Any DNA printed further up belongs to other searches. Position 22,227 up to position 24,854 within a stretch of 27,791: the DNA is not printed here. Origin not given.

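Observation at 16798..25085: Head-to-tail array of three paralogous large secreted proteins of an unrecognised family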

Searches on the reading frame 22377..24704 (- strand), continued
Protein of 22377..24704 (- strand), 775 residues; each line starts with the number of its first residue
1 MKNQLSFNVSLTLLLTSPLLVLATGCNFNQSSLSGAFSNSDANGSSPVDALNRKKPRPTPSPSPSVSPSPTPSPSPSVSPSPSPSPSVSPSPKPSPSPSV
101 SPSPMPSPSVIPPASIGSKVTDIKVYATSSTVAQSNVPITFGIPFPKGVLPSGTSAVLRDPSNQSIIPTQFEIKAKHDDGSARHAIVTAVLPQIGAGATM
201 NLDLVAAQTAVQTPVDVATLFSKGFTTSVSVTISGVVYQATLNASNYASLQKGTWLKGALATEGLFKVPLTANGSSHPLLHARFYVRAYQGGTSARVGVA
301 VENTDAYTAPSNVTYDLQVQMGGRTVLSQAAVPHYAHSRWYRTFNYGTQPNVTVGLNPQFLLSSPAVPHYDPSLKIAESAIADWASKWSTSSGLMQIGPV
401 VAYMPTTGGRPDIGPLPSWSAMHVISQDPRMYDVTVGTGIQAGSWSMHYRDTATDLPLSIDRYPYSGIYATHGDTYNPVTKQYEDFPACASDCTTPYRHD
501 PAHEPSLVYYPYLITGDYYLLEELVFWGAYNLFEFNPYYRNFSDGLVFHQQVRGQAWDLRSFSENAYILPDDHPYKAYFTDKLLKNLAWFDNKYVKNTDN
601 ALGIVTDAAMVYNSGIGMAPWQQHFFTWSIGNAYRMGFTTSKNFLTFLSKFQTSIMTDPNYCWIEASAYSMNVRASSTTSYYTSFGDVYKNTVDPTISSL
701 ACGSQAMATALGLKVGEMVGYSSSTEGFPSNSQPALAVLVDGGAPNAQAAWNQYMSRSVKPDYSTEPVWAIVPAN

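Call 54: find_related_loci(query=A1, collection=genome_contigs, flank=8000)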
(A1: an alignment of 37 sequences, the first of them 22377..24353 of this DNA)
Query A1 (658 aa) in genome_contigs; peptide patterns used: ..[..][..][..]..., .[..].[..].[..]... (x = any residue, [..] = any of these).
416 stretches matched a pattern; 383 encode a relative of the query (tblastn E <= 1e-3); the best 80 are kept; 80 distinct loci.
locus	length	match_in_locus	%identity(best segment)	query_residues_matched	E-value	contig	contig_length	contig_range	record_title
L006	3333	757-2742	47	1-656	0e+0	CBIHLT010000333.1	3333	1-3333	MAG TPA_asm: uncultured Massilia sp. isolate SRR17255015_concoct_16 genome assembly, contig: ERZ27337119.6498, whole gen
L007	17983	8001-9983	48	3-656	0e+0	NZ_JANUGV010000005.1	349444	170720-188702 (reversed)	Massilia solisilvae strain JCM 31607 5, whole genome shotgun sequence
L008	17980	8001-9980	46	3-656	0e+0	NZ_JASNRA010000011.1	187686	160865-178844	Massilia sp. YIM B02443 Scaffold11, whole genome shotgun sequence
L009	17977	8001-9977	47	3-656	0e+0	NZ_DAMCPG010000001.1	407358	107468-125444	MAG: Massilia sp. isolate CTOTU49950 NODE_1_length_407358_cov_8.404414, whole genome shotgun sequence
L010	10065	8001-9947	47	20-656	0e+0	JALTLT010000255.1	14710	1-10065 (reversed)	MAG: Gammaproteobacteria bacterium isolate S139_metabat1_scaf2bin.067 S139_NODE_3702_length_14710_cov_7.123569, whole ge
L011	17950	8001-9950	47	13-656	0e+0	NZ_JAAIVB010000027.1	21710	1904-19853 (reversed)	Noviherbaspirillum galbum strain 17J57-3 31415.17J573.1_27_17J573.00027_31415.17J573.1, whole genome shotgun sequence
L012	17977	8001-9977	46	3-656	0e+0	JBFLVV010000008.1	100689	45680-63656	MAG: Pseudomonadota bacterium isolate MAG015 MAG015_8, whole genome shotgun sequence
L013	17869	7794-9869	45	1-656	0e+0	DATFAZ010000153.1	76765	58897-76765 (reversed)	MAG TPA_asm: Noviherbaspirillum sp. isolate SMAG_U8515 k141_147220, whole genome shotgun sequence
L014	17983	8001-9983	47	1-656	0e+0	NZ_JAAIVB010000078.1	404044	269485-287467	Noviherbaspirillum galbum strain 17J57-3 31415.17J573.1_78_17J573.00078_31415.17J573.1, whole genome shotgun sequence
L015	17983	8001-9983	48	3-656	0e+0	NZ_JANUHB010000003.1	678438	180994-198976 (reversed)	Massilia agilis strain JCM 31605 3, whole genome shotgun sequence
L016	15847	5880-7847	45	1-656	0e+0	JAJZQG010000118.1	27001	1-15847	MAG: Myxococcales bacterium isolate SKS1.bin3 NODE_3100_length_27001_cov_2.127595, whole genome shotgun sequence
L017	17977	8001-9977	46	3-656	0e+0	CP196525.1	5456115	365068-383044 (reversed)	Telluria sp. B2 chromosome, complete genome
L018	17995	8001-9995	45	1-656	0e+0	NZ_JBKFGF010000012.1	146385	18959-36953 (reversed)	Massilia sp. LXY-6 contig12, whole genome shotgun sequence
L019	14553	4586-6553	46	5-656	0e+0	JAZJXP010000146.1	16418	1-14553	MAG: Pseudomonadota bacterium isolate ADI_H1L2_2_122_18_3-bin026_1 ADIH1L22_B026_1_000000000146, whole genome shotgun se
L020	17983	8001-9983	46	1-656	0e+0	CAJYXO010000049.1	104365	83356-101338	MAG: uncultured Massilia sp. isolate SP108_2_metabat2_genome_mining.23_cleaned genome assembly, contig: k127_125929, who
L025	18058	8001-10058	44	3-656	0e+0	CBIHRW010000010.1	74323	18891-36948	MAG TPA_asm: uncultured Noviherbaspirillum sp. isolate SRR18156185_binner123_Refined_2 genome assembly, contig: ERZ27336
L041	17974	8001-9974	45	3-656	5e-178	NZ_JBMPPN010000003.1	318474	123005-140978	Undibacterium sp. Xuan67W NODE_3_length_318474_cov_55.078094_3, whole genome shotgun sequence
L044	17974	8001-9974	46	3-655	5e-177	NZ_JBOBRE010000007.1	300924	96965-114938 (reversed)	Massilia sp. BKSP1R2A-1 7, whole genome shotgun sequence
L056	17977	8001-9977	45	3-656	1e-175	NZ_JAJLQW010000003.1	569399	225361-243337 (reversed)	Undibacterium sp. Jales W-56 3, whole genome shotgun sequence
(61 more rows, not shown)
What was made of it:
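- The family is mostly found in non-predatory soil and freshwater bacteria (call 54).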

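Call 55: search_dna_similar(query=window:22377-24353:-, collection=phages, mode=protein, max_evalue=0.001)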
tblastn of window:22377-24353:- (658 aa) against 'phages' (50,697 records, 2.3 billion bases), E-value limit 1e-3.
Records with a match: 1; places in all: 1; records where one place covers at least 80% of the query: 0.
Best place of each record, by identity: <60% 1.
By first word of the organism name: EBPR 1.
By host as written in the record: - 1.
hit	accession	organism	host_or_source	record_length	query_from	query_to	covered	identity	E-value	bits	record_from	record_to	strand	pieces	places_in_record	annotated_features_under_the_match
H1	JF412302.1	EBPR siphovirus 1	-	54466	155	476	49%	30.9%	1e-34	147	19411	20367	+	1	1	gp39: hypothetical protein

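Call 56: get_annotated_region(hit=H1, flank=9000)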
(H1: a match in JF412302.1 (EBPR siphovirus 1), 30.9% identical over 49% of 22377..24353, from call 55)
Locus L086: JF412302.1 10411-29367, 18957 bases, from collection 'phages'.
description: EBPR siphovirus 1, partial sequence.
organism: EBPR siphovirus 1 (NCBI taxid 1048520)
taxonomy: Viruses; Duplodnaviria; Heunggongvirae; Uroviricota; Caudoviricetes
host: -; source: -; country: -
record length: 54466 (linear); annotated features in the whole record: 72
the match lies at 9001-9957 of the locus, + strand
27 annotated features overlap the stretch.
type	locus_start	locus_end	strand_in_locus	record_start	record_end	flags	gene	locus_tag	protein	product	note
CDS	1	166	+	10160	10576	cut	gp22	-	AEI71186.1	hypothetical protein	ESV1_22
CDS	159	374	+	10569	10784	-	gp23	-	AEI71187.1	hypothetical protein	ESV1_23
CDS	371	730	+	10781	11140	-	gp24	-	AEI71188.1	hypothetical protein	ESV1_24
CDS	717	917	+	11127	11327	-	gp25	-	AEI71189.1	hypothetical protein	ESV1_25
CDS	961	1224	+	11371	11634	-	gp26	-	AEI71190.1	hypothetical protein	ESV1_26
CDS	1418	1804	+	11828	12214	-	gp27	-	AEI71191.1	hypothetical protein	ESV1_27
CDS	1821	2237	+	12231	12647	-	gp28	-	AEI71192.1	hypothetical protein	ESV1_28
CDS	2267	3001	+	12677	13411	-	gp29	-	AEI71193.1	hypothetical protein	ESV1_29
CDS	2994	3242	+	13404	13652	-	gp30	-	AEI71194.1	hypothetical protein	ESV1_30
CDS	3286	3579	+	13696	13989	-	gp31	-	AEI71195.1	hypothetical protein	ESV1_31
CDS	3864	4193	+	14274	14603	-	gp32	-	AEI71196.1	hypothetical protein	ESV1_32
CDS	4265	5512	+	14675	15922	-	gp33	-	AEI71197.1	terminase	-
CDS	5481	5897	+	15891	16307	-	gp34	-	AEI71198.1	hypothetical protein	ESV1_34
CDS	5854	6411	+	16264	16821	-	gp35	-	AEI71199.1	hypothetical protein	ESV1_35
CDS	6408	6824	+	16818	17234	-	gp36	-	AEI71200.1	hypothetical protein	ESV1_36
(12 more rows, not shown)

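Call 58: find_encoding_contigs(protein=P0033, flank=8000, max_places=1)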
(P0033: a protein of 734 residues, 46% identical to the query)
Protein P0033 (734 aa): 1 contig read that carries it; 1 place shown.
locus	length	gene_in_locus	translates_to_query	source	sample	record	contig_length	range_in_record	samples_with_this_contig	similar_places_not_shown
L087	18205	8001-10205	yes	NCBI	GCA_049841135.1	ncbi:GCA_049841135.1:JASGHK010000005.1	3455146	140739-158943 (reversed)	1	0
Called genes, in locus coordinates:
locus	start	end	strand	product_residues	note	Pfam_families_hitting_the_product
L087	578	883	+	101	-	PF00196:GerE, PF08281:Sigma70_r4_2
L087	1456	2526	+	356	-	-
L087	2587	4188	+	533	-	-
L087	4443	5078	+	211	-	-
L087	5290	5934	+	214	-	-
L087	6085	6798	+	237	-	PF00535:Glycos_transf_2, PF13641:Glyco_tranf_2_3 (weak)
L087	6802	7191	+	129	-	PF10066:DUF2304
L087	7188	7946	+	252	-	PF05875:Ceramidase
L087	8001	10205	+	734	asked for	-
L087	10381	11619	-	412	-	PF00909:Ammonium_transp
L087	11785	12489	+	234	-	PF00072:Response_reg, PF00486:Trans_reg_C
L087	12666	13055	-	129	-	-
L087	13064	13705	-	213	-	-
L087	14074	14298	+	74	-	-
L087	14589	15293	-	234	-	-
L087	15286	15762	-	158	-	PF04542:Sigma70_r2, PF07638:Sigma70_ECF (weak), PF08281:Sigma70_r4_2 (weak)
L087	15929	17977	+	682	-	-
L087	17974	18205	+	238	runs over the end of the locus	PF13505:OMP_b-brl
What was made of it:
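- L087 follows a GT2 gene (call 58).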

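Call 59: find_encoding_contigs(protein=P0061, flank=8000, max_places=1)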
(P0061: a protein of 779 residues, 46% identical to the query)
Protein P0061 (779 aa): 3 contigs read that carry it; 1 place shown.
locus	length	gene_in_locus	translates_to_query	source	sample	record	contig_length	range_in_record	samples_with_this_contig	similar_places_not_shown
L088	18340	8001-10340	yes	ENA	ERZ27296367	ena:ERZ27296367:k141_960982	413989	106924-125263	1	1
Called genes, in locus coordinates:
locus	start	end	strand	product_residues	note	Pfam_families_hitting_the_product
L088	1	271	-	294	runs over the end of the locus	PF00483:NTP_transferase, PF12804:NTP_transf_3 (weak)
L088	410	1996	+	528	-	PF00501:AMP-binding, PF13193:AMP-binding_C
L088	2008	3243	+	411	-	PF00278:Orn_DAP_Arg_deC, PF02784:Orn_Arg_deC_N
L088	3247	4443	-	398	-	-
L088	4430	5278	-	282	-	PF00561:Abhydrolase_1 (weak), PF12146:Hydrolase_4, PF12697:Abhydrolase_6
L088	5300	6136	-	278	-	PF02273:Acyl_transf_2 (weak)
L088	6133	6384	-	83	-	-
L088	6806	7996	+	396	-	PF17963:Big_9 (faint), PF00801:PKD (weak), PF18911:PKD_4, PF22352:K319L-like_PKD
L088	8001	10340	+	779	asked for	-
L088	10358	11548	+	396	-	PF13415:Beta-prop_FBX42 (faint), PF24681:Kelch_KLHDC2_KLHL20_DRC7, PF24981:Beta-prop_ATRN-LZTR1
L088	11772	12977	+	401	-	PF01041:DegT_DnrJ_EryC1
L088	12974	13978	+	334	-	PF13480:Acetyltransf_6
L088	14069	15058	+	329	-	-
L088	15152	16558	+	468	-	PF01943:Polysacc_synt, PF13440:Polysacc_synt_3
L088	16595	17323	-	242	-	PF13428:TPR_14 (faint)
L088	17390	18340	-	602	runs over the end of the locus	PF13522:GATase_6 (weak), PF13537:GATase_7, PF00733:Asn_synthase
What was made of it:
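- L088 lies in a Wzx/DegT/acetyltransferase cluster (call 59).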

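Call 60: find_encoding_contigs(protein=P0030, flank=8000, max_places=1)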
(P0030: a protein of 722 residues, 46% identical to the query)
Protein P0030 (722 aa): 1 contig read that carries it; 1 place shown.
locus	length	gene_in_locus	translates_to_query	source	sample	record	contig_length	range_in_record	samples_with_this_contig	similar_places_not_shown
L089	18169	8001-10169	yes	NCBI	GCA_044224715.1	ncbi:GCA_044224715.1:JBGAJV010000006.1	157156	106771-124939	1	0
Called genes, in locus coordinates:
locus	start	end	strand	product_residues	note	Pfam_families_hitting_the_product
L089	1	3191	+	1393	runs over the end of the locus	PF22058:X25_BaPul_like, PF17967:Pullulanase_N2, PF02922:CBM_48, PF00128:Alpha-amylase (faint), PF11852:Pullul_strch_C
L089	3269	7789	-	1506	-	PF00310:GATase_2, PF04898:Glu_syn_central, PF01645:Glu_synthase, PF01493:GXGXG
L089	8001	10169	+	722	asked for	PF19501:PcRGLX_1st (faint)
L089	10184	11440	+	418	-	PF24681:Kelch_KLHDC2_KLHL20_DRC7 (faint)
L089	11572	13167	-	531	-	PF00909:Ammonium_transp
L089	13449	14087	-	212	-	PF00072:Response_reg, PF08281:Sigma70_r4_2, PF00196:GerE, PF04545:Sigma70_r4 (weak)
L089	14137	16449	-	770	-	PF01590:GAF, PF13185:GAF_2, PF01590:GAF, PF13492:GAF_3, PF01590:GAF, PF13185:GAF_2, PF13492:GAF_3, PF02518:HATPase_c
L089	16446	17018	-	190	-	PF00583:Acetyltransf_1, PF13508:Acetyltransf_7 (weak)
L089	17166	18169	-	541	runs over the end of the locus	PF00389:2-Hacid_dh, PF02826:2-Hacid_dh_C, PF19304:PGDH_inter, PF01842:ACT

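Call 61: find_encoding_contigs(protein=P0031, flank=8000, max_places=1)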
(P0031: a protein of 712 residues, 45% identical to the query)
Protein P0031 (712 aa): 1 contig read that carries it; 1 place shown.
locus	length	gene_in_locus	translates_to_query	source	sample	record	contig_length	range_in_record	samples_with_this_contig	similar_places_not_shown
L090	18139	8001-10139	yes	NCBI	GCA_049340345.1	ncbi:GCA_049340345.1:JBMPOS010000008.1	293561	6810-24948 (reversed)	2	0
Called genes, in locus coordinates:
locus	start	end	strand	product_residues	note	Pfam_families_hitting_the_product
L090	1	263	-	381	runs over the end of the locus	PF01053:Cys_Met_Meta_PP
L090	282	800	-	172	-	PF00857:Isochorismatase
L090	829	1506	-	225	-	PF00392:GntR, PF07729:FCD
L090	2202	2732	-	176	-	-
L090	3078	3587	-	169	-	-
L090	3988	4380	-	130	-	PF07883:Cupin_2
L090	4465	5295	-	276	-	PF02311:AraC_binding, PF00165:HTH_AraC (faint), PF12833:HTH_18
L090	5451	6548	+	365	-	-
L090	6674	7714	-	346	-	PF12889:DUF3829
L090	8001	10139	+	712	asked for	-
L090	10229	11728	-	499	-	PF02321:OEP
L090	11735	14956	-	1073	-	PF00873:ACR_tran, PF03176:MMPL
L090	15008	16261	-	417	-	PF25917:BSH_RND, PF25973:BSH_CzcB (faint), PF25876:HH_MFP_RND, PF25944:Beta-barrel_RND, PF25954:Beta-barrel_RND_2 (weak), PF25967:RND-MFP_C, PF25989:YknX_C (weak)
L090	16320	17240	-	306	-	PF00135:COesterase, PF20434:BD-FAE, PF07859:Abhydrolase_3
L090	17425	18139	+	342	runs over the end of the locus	PF00126:HTH_1, PF03466:LysR_substrate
